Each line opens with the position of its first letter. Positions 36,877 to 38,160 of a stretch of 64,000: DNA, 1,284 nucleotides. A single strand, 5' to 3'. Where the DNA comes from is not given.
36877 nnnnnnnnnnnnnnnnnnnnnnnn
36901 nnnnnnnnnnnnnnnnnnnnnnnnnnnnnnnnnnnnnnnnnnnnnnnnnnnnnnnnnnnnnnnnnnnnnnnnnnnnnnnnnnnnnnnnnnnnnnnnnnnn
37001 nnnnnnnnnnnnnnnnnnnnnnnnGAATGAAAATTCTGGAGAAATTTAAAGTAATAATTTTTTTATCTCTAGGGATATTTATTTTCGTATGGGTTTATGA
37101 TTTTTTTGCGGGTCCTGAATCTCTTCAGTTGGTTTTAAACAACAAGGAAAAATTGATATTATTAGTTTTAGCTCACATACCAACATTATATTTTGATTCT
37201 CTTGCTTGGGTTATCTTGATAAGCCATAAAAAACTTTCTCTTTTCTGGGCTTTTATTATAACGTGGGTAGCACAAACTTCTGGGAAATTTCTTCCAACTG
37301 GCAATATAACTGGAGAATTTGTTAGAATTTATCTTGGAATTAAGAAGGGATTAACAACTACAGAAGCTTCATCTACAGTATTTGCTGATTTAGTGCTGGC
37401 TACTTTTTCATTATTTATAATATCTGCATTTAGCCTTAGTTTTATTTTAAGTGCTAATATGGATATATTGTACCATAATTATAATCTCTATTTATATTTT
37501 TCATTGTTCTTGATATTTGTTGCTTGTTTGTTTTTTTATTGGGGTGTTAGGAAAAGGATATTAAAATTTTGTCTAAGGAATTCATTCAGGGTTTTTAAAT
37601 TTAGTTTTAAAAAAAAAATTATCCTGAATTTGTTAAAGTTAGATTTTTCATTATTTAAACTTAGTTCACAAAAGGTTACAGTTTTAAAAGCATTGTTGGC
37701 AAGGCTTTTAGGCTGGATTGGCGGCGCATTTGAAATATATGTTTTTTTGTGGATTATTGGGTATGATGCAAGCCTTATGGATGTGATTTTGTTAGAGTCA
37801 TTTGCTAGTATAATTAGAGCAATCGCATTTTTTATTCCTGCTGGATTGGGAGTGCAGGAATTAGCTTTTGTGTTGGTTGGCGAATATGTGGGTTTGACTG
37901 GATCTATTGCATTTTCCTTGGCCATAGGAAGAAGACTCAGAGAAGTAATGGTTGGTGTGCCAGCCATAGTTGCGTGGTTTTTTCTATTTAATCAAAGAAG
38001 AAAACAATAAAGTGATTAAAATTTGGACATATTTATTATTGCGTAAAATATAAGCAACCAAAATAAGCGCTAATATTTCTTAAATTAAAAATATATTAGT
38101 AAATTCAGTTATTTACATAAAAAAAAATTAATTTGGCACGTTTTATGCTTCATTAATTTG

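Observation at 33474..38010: tRNA-Gln-adjacent operon (DASS transporter, GT4, PIG-L deacetylase, MprF-type flippase domain) that could make an amino-sugar glycolipid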

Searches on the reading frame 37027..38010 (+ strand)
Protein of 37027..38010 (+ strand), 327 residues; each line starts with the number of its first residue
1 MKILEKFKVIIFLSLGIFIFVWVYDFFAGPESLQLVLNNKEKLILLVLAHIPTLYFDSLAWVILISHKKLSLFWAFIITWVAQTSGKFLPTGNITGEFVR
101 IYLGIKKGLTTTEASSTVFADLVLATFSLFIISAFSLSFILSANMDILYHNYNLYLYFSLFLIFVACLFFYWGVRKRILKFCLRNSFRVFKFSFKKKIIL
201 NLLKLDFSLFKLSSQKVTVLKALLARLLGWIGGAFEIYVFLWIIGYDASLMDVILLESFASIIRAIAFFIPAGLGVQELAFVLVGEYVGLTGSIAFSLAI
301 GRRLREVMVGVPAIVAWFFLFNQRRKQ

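Call 4: search_protein_families(library=pfam, proteins=[window:37027-38010:+], max_evalue=0.01)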
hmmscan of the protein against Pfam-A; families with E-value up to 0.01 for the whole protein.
window:37027-38010:+ (327 aa): 1 family
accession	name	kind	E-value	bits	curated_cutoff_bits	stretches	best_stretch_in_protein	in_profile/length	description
PF03706.18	LPG_synthase_TM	-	2.1e-27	96.9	33.4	1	15-308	7-296/302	Lysylphosphatidylglycerol synthase TM region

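Call 5: search_protein_families(library=ncbifam, proteins=[window:37027-38010:+], max_evalue=0.01)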
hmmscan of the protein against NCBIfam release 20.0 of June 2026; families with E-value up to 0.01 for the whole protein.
window:37027-38010:+ (327 aa): 2 families
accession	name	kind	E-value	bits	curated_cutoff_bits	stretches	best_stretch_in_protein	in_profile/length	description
TIGR03476.1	HpnL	subfamily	1.7e-47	162.3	195.65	1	9-318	5-315/318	putative membrane protein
NF033480.1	bifunc_MprF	equivalog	0.00033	19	600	1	44-179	49-183/841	bifunctional lysylphosphatidylglycerol flippase/synthetase MprF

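Call 26: find_homologous_proteins(query=window:37027-38010:+, max_evalue=0.001)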
Query window:37027-38010:+ (327 aa): 359 proteins with E <= 0.001 among 7380 candidates; the best 120 are listed.
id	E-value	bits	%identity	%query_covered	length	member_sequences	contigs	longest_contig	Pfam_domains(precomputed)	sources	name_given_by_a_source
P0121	4.9e-201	685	100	100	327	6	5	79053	PF03706.19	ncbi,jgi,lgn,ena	-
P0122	2.6e-122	427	61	93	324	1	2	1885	PF03706.19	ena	-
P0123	3.9e-122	426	60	93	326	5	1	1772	PF03706.19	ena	-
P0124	1.2e-121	424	60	99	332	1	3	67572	PF03706.19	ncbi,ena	-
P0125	5.4e-120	419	58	100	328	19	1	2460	PF03706.19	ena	-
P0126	2.3e-119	417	58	99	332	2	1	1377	PF03706.19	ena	-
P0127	5.4e-119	416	61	99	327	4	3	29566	PF03706.19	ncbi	-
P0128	7.3e-119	415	56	99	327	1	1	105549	PF03706.19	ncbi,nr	ncbi:MAG: lysylphosphatidylglycerol synthase domain-containing protein [Pseudomonadota bacterium]|nr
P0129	1.1e-118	415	61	99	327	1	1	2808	PF03706.19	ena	-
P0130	2.0e-118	414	61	99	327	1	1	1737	PF03706.19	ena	-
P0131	2.7e-118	413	61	99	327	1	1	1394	PF03706.19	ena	-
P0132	5.1e-118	412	60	99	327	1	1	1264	PF03706.19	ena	-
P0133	6.0e-118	412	61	98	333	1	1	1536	PF03706.19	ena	-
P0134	6.5e-118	412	60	99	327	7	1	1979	PF03706.19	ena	-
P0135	7.1e-118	412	60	99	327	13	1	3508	PF03706.19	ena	-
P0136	7.3e-118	412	60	99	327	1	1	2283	PF03706.19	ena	-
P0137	9.3e-118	412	60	99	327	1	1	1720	PF03706.19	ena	-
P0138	1.0e-117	411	60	99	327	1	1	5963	PF03706.19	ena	-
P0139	1.4e-117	411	60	99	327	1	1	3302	PF03706.19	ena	-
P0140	2.1e-117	410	60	99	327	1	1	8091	PF03706.19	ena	-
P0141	2.5e-117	410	60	99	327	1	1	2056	PF03706.19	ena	-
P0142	2.5e-117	410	60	99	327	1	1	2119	PF03706.19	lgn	-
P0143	2.6e-117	410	60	99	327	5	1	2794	PF03706.19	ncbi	-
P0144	3.4e-117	410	60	99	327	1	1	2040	PF03706.19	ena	-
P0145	4.8e-117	409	60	99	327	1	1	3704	PF03706.19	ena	-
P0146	5.0e-117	409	58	99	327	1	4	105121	PF03706.19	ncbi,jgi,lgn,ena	-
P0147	5.1e-117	409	59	99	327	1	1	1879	PF03706.19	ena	-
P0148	5.4e-117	409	59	99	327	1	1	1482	PF03706.19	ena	-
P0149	5.8e-117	409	60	99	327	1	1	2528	PF03706.19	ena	-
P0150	6.0e-117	409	60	99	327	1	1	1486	PF03706.19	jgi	jgi:putative membrane protein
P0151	6.3e-117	409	60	99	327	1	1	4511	PF03706.19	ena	-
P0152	7.3e-117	409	60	99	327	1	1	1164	PF03706.19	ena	-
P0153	7.9e-117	409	60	99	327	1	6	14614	PF03706.19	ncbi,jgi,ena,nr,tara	ncbi:MAG: hypothetical protein CMM92_06680 [Rickettsiales bacterium]|nr:hypothetical protein [Ricket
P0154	9.0e-117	408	60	99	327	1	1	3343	PF03706.19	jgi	jgi:putative membrane protein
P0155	1.0e-116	408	61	98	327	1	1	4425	PF03706.19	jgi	-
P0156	2.4e-116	407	60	99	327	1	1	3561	PF03706.19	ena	-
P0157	2.6e-116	407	60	98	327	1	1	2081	PF03706.19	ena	-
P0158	3.5e-116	406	60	99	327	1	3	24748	PF03706.19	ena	-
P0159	7.1e-116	405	60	98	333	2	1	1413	PF03706.19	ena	-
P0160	7.3e-116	405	60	99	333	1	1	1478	PF03706.19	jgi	-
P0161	8.5e-116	405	60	99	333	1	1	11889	PF03706.19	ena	-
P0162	1.1e-115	405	59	99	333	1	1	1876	PF03706.19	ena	-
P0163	1.1e-115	405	60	98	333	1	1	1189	PF03706.19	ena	-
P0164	1.6e-115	404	59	99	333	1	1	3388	PF03706.19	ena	-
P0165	1.9e-115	404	59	99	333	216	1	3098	PF03706.19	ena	-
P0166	2.2e-115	404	62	88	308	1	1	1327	PF03706.19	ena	-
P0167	2.6e-115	404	59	99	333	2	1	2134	PF03706.19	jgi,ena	-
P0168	3.0e-115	403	59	99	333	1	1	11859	PF03706.19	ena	-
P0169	3.1e-115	403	59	99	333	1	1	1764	PF03706.19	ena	-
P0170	4.5e-115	403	59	99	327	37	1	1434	PF03706.19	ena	-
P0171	5.2e-115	403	59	99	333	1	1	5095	PF03706.19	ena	-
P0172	6.6e-115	402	57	96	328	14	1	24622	PF03706.19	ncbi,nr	ncbi:MAG: hypothetical protein CMP34_01860 [Rickettsiales bacterium]|nr:hypothetical protein [Ricket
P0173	1.0e-114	402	59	98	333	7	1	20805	PF03706.19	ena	-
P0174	1.0e-114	402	58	94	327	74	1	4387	PF03706.19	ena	-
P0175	1.1e-114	401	59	99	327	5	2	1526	PF03706.19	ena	-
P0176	1.9e-114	401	58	100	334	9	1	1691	PF03706.19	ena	-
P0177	2.4e-114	400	59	93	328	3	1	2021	PF03706.19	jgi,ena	-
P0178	2.5e-114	400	59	93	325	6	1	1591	PF03706.19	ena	-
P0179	4.1e-114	400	59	99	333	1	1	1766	PF03706.19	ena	-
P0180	1.2e-113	398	59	92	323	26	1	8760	PF03706.19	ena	-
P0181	4.7e-113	396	59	94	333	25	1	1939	PF03706.19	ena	-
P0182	6.7e-113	396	56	99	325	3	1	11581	PF03706.19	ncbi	-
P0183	8.2e-113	395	55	99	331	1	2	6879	PF03706.19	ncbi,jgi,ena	-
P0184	3.4e-112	393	60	94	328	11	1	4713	PF03706.19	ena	-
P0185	4.4e-112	393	58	94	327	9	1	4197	PF03706.19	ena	-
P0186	6.2e-112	392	57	94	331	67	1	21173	PF03706.19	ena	-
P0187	1.0e-111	392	60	98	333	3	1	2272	PF03706.19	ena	-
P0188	1.7e-111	391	55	99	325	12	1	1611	PF03706.19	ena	-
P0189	2.3e-111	391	54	94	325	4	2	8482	PF03706.19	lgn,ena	-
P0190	2.6e-111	390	58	96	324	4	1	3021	PF03706.19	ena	-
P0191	3.7e-111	390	58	96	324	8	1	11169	PF03706.19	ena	-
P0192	3.8e-111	390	54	99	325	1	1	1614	PF03706.19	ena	-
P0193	3.8e-111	390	56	99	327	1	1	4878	PF03706.19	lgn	-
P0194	6.2e-111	389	59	98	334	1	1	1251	PF03706.19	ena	-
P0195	1.4e-110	388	58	96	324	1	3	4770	PF03706.19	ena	-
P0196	1.9e-110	388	58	98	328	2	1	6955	PF03706.19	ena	-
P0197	2.0e-110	388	57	98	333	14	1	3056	PF03706.19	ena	-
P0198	2.1e-110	387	54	94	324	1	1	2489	PF03706.19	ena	-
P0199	2.4e-110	387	55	96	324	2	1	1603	PF03706.19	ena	-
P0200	6.1e-110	386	57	96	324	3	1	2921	PF03706.19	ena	-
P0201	6.8e-110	386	56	99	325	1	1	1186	PF03706.19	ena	-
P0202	7.0e-110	386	55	98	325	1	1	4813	PF03706.19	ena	-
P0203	8.1e-110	386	53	92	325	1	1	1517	PF03706.19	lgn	-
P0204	8.7e-110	385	57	94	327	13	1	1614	PF03706.19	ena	-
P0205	1.7e-109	384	60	94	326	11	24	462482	PF03706.19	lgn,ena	-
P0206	2.3e-109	384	54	94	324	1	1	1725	PF03706.19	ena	-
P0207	4.1e-109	383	53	99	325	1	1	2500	PF03706.19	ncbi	-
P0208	4.6e-109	383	56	98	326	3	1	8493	PF03706.19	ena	-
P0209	5.4e-109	383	56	98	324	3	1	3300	PF03706.19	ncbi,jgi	-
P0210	6.5e-109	383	53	98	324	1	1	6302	PF03706.19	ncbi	-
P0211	6.8e-109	382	53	92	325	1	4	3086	PF03706.19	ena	-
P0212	9.7e-109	382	57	96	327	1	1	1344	PF03706.19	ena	-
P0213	1.0e-108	382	52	98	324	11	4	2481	PF03706.19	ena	-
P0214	1.1e-108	382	55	98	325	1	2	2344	PF03706.19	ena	-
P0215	1.2e-108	382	55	92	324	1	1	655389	PF03706.19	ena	-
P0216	1.4e-108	381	53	99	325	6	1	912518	PF03706.19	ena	-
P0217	2.5e-108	381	55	99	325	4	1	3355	PF03706.19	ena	-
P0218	5.3e-108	380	52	94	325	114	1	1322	PF03706.19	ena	-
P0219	8.2e-108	379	56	99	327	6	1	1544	PF03706.19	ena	-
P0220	1.4e-107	378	54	99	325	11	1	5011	PF03706.19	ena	-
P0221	2.1e-107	378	52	98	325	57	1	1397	PF03706.19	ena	-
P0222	2.3e-107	377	56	98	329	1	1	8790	PF03706.19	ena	-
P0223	2.3e-107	377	54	99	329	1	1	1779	PF03706.19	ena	-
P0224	2.5e-107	377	55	98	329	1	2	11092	PF03706.19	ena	-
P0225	3.1e-107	377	55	98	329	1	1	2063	PF03706.19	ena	-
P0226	3.4e-107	377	55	98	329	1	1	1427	PF03706.19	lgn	-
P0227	4.1e-107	377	55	98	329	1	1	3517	PF03706.19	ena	-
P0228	4.2e-107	377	55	98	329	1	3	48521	PF03706.19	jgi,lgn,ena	-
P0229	4.2e-107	377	55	98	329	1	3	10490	PF03706.19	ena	-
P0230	4.3e-107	377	54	99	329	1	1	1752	PF03706.19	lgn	-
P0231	4.9e-107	376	55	98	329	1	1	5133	PF03706.19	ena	-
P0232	5.5e-107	376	55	98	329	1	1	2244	PF03706.19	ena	-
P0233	6.7e-107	376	55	98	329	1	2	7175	PF03706.19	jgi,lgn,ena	-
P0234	6.7e-107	376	55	98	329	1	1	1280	PF03706.19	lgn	-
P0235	8.3e-107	376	55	98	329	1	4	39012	PF03706.19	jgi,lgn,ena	-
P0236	8.6e-107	376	55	98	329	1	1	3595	PF03706.19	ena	-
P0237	9.8e-107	375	55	98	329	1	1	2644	PF03706.19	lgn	-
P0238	1.0e-106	375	54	98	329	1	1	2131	PF03706.19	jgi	jgi:uncharacterized protein (TIRG00374 family)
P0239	1.0e-106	375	55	98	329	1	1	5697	PF03706.19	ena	-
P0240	1.0e-106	375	55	98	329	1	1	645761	PF03706.19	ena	-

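Call 70: predict_structure(alignment_id=A4)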
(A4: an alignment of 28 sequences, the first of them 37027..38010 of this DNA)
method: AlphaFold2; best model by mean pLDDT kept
length: 327 residues; sequences in the alignment: 28
mean_pLDDT: 81.8   pTM: 0.79
mean pLDDT of the five models: 81.8, 81.3, 79.8, 79.5, 78.6
residues with pLDDT >= 90: 82; 70-90: 197; 50-70: 44; < 50: 4
segments of 3 or more residues with pLDDT < 50: none
pLDDT, mean of each block of 10 residues (from residue 1): 67 77 77 87 89 94 84 93 75 79 91 91 90 82 64 72 85 88 74 76 89 92 95 91 86 81 65 67 80 85 84 85 57
secondary structure, 60 per line:
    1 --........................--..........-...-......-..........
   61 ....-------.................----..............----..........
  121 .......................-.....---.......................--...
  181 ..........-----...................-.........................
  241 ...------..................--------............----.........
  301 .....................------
elements in order: H3-26 H29-38 H44-49 H51-64 H72-88 H93-106 H111-143 H145-149 H153-175 H178-190 H196-214 H216-243 H250-267 H276-287 H292-321

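Call 76: fold_search(model_id=the predicted structure, library=pdb)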
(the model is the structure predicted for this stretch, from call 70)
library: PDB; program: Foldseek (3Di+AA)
matches with E <= 10: 224; with E <= 0.001: 0
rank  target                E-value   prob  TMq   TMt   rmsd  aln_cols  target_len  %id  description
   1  9goe_A                1.8e-03  1.00  0.60  0.27   8.6       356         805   13  Cryo-EM structure of the multiple peptide resistance factor (MprF) from Pseudomonas aeruginosa bound to a synthetic na (released 2025-03-12)
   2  9j8q_A                1.8e-03  1.00  0.57  0.26   7.8       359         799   14  MprF from Pseudomonas aeruginosa in GDN micelle, C2 symmetry (released 2025-09-03)
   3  7f47                  1.2e-02  1.00  0.57  0.25   6.5       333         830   14  Cryo-EM structure of Rhizobium etli MprF (released 2022-06-22)
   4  7p1k_A                2.2e-01  0.14  0.15  0.12  23.9       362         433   14  Cryo EM structure of bison NHA2 in nano disc structure (released 2022-01-26)
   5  5xat_C                3.0e-01  0.63  0.31  0.27  17.9       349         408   15  Structural insights into the elevator-like mechanism of the sodium/citrate symporter CitS (released 2017-06-14)
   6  5a1s_A                1.0e+00  0.38  0.33  0.27  17.8       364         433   13  Crystal structure of the sodium-dependent citrate symporter SeCitS form Salmonella enterica. (released 2016-02-17)
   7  5xat_A                1.1e+00  0.54  0.38  0.32  17.7       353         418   13  Structural insights into the elevator-like mechanism of the sodium/citrate symporter CitS (released 2017-06-14)
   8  4cz9_A                1.2e+00  0.08  0.16  0.13  23.1       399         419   13  Structure of the sodium proton antiporter PaNhaP from Pyrococcus abyssii at pH 4. (released 2014-12-17)
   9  5xat_D                1.2e+00  0.38  0.34  0.29  17.6       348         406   15  Structural insights into the elevator-like mechanism of the sodium/citrate symporter CitS (released 2017-06-14)
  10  8y6h_A                1.2e+00  0.06  0.14  0.09  27.5       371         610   16  P-glycoprotein in complex with UIC2 Fab and triple elacridar molecules in LMNG detergent (released 2024-04-17)
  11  7yrq_A                1.2e+00  0.06  0.13  0.09  27.1       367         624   14  Cryo-EM structure of human Peroxisomal ABC Transporter ABCD1 (released 2023-03-22)
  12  5xat_B                1.3e+00  0.47  0.37  0.32  17.6       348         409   14  Structural insights into the elevator-like mechanism of the sodium/citrate symporter CitS (released 2017-06-14)
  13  5xas_A                1.5e+00  0.20  0.29  0.25  18.2       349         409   16  Structural insights into the elevator-like mechanism of the sodium/citrate symporter CitS (released 2017-06-14)
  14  7vv0_R                1.5e+00  0.12  0.19  0.22  18.6       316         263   14  Cryo-EM structure of pseudoallergen receptor MRGPRX2 complex with PAMP-12, local (released 2021-12-01)
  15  7zdv_C                1.5e+00  0.04  0.11  0.08  25.4       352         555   12  IF(apo/as isolated) conformation of CydDC mutant (E500Q.C) in AMP-PNP(CydD) bound state (Dataset-20) (released 2023-04-19)
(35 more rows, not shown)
